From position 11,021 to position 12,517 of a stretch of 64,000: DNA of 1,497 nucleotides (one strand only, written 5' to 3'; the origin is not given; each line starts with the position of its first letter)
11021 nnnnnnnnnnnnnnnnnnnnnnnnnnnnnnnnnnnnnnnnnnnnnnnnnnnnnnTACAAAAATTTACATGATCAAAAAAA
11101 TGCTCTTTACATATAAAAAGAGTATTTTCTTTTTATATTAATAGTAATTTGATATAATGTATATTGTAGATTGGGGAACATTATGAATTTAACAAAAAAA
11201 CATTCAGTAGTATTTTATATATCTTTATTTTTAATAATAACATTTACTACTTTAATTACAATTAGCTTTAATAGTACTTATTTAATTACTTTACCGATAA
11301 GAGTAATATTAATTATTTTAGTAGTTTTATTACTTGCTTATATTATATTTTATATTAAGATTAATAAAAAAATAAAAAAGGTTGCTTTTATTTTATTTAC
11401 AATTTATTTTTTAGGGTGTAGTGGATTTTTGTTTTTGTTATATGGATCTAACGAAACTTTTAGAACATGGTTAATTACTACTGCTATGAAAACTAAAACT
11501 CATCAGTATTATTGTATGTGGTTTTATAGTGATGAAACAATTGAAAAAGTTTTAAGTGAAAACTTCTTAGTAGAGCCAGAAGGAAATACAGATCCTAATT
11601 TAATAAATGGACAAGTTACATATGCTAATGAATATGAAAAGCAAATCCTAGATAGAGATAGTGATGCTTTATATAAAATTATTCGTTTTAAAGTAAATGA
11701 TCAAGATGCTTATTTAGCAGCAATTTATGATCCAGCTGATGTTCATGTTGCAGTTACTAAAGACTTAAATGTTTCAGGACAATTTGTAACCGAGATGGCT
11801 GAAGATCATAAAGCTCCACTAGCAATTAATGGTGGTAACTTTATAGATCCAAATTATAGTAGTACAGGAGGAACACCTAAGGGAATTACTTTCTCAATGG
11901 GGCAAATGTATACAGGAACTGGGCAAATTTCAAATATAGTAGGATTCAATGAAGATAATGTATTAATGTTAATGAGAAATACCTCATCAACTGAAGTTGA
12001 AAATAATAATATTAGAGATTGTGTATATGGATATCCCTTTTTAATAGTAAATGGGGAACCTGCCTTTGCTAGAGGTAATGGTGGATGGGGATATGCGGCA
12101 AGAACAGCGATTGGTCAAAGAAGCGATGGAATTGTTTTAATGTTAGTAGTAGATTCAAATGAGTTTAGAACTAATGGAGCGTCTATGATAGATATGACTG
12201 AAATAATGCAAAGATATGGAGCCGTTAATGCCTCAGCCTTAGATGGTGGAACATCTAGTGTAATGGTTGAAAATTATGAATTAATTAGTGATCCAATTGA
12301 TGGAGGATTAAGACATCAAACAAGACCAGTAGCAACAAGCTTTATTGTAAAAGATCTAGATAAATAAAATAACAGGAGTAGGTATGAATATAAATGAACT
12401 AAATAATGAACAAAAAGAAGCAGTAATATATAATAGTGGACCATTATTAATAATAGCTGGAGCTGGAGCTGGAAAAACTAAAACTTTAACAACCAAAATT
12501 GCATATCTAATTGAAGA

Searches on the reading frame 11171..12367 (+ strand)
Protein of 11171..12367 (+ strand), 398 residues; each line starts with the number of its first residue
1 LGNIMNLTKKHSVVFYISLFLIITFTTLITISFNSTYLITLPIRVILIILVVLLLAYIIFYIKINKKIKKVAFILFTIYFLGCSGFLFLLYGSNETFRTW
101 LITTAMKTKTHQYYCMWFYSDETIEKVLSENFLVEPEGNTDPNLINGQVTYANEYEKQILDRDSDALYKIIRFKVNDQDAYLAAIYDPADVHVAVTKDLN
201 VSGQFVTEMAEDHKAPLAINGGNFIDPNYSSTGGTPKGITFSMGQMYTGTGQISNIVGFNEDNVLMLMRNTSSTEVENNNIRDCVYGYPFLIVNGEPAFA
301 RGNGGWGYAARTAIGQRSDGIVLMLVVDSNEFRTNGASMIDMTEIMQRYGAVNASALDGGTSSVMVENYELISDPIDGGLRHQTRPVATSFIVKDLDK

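Call 3: search_protein_families(library=pfam, proteins=[window:11171-12367:+], max_evalue=1)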
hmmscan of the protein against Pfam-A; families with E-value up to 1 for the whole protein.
window:11171-12367:+ (398 aa): 5 families
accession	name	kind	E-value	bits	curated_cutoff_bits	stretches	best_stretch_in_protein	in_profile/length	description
PF09992.14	NAGPA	-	6.1e-34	118.1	25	1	214-393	2-168/169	Phosphodiester glycosidase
PF13567.11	DUF4131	-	0.038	14.1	31.6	1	41-91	3-51/165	Domain of unknown function (DUF4131)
PF06550.16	SPP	-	0.63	9.9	23.9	1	8-103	30-119/283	Signal-peptide peptidase, presenilin aspartyl protease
PF12428.13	DUF3675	-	0.82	10.7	24.3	0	43-91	66-113/119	Protein of unknown function (DUF3675)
PF11658.13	CBP_BcsG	-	0.99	8.3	24.8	0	31-85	76-130/516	Cellulose biosynthesis protein BcsG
